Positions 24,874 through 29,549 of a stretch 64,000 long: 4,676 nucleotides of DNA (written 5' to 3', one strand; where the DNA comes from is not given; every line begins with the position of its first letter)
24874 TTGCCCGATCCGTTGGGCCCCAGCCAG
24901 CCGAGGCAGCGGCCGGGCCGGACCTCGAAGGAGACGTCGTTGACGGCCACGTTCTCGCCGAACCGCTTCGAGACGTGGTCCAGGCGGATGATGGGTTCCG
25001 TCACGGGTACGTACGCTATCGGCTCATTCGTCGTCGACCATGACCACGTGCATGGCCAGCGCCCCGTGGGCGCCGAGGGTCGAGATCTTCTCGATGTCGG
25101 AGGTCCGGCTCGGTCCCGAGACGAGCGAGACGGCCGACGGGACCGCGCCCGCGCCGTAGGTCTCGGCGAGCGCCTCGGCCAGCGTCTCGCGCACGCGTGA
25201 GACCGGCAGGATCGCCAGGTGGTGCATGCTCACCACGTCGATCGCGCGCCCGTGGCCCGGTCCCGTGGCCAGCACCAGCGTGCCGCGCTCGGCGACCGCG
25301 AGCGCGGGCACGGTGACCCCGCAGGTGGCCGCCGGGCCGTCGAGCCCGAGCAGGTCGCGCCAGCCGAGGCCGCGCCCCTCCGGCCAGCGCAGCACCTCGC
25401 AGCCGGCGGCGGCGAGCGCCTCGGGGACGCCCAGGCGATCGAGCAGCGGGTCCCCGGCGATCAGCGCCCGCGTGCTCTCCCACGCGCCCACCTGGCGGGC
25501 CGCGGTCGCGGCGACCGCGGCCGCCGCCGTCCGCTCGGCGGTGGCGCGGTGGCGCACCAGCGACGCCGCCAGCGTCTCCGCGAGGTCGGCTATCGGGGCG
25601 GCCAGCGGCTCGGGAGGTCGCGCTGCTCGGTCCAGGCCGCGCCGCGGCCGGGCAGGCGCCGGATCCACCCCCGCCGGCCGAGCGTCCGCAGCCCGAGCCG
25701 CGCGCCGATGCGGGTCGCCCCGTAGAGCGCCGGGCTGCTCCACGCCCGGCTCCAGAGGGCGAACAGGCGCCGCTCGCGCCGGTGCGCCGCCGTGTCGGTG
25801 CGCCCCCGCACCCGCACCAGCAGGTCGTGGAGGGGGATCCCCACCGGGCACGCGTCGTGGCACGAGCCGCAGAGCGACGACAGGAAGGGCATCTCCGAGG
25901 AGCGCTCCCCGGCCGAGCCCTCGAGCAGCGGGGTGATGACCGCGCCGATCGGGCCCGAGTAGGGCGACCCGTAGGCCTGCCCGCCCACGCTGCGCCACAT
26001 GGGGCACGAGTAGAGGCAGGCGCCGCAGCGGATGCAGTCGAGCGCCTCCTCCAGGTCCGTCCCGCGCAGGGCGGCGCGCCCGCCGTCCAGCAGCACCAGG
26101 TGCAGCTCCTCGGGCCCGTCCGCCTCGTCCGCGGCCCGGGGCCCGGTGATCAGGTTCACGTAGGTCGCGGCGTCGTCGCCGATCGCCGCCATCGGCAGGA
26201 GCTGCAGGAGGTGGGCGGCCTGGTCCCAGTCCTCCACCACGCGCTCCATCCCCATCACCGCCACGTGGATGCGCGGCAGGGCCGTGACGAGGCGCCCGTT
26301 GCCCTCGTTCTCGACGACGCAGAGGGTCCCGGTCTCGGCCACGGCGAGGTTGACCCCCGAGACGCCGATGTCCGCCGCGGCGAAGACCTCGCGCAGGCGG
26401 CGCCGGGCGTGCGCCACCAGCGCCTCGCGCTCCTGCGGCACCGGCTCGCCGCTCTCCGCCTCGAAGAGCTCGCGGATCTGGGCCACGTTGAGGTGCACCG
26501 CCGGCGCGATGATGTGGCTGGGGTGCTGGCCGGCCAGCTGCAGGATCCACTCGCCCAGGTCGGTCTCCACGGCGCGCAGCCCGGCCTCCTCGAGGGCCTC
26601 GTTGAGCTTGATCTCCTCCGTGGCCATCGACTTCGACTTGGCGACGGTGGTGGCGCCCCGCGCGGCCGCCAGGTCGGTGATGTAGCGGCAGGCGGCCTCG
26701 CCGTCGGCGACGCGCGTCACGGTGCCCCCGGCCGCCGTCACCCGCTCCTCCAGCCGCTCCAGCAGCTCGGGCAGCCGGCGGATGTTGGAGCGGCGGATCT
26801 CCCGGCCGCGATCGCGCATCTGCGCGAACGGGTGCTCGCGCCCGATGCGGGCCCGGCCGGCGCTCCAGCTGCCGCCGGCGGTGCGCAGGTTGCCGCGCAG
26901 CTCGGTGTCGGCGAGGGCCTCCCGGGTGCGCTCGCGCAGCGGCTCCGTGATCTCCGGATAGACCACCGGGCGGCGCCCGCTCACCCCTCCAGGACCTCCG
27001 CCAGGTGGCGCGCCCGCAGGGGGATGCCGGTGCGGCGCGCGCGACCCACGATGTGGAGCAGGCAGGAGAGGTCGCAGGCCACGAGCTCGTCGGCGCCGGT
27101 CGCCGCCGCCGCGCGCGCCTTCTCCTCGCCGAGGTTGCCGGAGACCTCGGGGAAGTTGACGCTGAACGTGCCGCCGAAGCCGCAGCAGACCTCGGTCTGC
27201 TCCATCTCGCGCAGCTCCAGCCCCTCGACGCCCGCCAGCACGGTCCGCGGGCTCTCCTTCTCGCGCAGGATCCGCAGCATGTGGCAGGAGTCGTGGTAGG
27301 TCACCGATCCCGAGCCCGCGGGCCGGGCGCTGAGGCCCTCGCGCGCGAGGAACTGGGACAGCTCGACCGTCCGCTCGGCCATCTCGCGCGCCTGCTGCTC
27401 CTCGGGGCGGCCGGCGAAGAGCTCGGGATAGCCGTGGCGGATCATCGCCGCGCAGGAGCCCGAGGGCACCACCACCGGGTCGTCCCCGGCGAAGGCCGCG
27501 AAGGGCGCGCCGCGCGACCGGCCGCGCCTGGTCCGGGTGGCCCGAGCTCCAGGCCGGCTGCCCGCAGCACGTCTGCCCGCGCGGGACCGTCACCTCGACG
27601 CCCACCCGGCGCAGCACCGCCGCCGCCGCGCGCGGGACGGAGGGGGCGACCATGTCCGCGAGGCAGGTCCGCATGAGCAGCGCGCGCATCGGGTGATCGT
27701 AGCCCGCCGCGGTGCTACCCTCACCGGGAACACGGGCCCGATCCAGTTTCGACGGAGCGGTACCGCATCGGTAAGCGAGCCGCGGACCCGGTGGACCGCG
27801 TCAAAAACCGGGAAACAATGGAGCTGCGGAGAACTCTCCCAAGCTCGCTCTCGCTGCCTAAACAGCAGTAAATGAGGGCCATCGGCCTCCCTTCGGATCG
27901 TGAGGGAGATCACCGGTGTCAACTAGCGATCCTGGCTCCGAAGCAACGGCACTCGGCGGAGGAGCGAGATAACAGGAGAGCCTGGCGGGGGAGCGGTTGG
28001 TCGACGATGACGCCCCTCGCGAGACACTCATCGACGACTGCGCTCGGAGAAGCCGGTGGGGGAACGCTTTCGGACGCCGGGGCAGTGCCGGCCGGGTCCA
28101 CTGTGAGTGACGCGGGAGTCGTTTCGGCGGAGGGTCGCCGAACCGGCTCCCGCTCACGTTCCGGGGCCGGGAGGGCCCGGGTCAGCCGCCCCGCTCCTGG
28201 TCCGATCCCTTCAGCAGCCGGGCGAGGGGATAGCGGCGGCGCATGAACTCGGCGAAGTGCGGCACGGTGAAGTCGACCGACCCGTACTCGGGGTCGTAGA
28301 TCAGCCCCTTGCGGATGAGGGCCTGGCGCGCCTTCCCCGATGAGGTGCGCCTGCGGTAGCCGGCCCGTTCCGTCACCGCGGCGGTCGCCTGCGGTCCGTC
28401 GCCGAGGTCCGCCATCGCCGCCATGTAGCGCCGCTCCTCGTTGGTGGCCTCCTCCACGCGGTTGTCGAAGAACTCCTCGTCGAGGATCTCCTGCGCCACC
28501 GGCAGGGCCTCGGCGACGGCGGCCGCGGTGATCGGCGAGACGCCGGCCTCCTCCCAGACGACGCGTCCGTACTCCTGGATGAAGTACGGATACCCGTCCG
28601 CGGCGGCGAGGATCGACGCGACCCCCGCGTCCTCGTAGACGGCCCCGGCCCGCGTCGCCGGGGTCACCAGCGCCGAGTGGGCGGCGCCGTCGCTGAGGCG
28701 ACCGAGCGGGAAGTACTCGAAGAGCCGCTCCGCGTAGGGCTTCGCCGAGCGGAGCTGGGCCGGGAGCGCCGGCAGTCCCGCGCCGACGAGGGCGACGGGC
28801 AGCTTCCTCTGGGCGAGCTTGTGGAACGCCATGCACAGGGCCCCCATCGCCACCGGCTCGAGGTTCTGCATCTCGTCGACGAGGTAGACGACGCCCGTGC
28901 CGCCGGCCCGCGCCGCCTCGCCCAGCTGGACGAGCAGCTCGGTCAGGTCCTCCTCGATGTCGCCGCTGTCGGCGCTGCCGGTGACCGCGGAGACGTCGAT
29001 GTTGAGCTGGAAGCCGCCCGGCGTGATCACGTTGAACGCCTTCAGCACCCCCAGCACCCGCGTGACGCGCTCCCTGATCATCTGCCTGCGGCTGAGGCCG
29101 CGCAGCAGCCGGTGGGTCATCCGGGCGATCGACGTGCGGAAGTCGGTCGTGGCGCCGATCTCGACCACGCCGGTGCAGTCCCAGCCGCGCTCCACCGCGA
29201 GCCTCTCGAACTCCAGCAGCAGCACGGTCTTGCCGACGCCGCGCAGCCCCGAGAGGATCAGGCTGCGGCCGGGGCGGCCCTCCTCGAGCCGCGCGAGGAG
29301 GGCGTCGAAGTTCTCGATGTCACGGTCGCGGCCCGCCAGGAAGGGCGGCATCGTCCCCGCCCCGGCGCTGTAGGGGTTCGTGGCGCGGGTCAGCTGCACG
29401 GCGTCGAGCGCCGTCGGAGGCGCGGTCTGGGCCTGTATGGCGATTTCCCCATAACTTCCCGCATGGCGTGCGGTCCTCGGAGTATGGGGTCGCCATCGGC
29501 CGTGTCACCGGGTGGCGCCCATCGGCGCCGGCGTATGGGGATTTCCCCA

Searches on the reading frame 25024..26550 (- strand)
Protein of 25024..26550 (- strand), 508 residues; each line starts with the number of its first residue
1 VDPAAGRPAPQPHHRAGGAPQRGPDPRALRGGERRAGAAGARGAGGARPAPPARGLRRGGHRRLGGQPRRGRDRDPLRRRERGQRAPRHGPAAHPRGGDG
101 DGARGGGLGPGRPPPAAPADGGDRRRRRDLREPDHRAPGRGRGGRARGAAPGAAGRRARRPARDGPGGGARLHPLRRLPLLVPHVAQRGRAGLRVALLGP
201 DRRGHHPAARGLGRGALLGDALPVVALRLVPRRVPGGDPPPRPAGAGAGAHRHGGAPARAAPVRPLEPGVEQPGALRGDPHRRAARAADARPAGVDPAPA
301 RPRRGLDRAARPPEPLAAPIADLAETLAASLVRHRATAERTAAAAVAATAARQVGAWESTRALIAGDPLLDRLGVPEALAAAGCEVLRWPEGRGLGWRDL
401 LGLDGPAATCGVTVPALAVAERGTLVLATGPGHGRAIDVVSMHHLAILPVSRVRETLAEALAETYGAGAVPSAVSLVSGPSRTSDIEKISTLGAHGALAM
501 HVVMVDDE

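Call 7: search_protein_families(library=pfam, proteins=[window:25024-26550:-])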
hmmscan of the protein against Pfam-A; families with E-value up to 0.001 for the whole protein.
window:25024-26550:- (508 aa): 1 family
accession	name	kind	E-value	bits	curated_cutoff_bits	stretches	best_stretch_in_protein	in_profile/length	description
PF02589.21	LUD_dom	-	1.8e-18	67.4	22.6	1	355-505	37-189/189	LUD domain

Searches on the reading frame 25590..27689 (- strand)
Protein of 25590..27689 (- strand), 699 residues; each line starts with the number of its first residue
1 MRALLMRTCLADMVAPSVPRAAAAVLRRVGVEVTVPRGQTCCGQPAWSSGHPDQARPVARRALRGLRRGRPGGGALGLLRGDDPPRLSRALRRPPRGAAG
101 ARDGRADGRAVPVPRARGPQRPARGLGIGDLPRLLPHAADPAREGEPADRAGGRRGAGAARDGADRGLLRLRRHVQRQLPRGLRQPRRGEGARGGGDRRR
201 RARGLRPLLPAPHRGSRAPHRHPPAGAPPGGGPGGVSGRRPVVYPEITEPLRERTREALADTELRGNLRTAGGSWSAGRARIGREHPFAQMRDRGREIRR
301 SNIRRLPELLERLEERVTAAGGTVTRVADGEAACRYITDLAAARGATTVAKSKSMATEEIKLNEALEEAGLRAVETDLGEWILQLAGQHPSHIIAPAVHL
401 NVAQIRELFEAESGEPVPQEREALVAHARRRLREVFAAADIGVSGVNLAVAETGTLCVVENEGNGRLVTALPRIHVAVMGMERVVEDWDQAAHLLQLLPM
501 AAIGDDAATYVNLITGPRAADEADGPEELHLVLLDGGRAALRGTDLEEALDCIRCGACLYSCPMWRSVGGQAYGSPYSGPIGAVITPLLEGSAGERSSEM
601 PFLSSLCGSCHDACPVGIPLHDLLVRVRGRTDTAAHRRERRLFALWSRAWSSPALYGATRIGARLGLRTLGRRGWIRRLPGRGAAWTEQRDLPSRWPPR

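Call 7: search_protein_families(library=pfam, proteins=[window:25590-27689:-])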
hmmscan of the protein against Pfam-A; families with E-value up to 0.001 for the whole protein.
window:25590-27689:- (699 aa): 8 families
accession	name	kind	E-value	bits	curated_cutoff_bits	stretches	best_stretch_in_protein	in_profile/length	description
PF02589.21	LUD_dom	-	4.3e-45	154.2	22.6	1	310-534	1-189/189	LUD domain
PF13183.11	Fer4_8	-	3.9e-12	47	27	1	549-618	2-68/68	4Fe-4S dicluster domain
PF02754.22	CCG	-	9.2e-08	32.5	20.6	1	7-65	5-64/85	Cysteine-rich domain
PF13237.11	Fer4_10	-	3.6e-06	27.2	25.5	0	549-569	6-24/53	4Fe-4S dicluster domain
PF12800.12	Fer4_4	-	5.2e-05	23.7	24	0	551-565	3-17/17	4Fe-4S binding domain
PF12797.12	Fer4_2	-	0.00023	21.4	24.5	0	549-563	7-21/22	4Fe-4S binding domain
PF00037.32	Fer4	-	0.00042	20.5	21.1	0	606-618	10-22/24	4Fe-4S binding domain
PF13534.11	Fer4_17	-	0.00053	20.9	22.2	0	552-618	2-60/61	4Fe-4S dicluster domain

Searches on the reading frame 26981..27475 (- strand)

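Call 7: search_protein_families(library=pfam, proteins=[window:26981-27475:-])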
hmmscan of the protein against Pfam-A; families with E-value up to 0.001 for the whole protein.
window:26981-27475:- (164 aa): 1 family
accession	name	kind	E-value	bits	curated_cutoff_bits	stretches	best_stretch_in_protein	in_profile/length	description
PF02754.22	CCG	-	4.9e-16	59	20.6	1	58-142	1-84/85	Cysteine-rich domain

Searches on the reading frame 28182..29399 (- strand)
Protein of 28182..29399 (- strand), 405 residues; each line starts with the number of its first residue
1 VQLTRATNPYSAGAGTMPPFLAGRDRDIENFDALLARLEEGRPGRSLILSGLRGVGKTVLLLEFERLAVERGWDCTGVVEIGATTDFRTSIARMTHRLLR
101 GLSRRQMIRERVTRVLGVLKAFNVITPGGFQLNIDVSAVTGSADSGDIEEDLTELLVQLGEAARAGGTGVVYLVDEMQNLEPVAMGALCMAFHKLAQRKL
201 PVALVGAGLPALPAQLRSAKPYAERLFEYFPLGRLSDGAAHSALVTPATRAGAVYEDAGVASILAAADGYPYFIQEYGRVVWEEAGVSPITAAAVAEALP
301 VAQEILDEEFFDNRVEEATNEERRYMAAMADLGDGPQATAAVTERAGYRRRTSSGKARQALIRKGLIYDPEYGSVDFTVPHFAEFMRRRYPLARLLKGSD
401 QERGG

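Call 7: search_protein_families(library=pfam, proteins=[window:28182-29399:-])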
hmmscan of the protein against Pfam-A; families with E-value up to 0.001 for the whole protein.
window:28182-29399:- (405 aa): 2 families
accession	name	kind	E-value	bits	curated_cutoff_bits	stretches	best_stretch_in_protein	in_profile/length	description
PF13191.12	AAA_16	-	7.6e-16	59.5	32.6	1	21-204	2-166/167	AAA ATPase domain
PF13401.12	AAA_22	-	1.3e-08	35.7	27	1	45-206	6-122/130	AAA domain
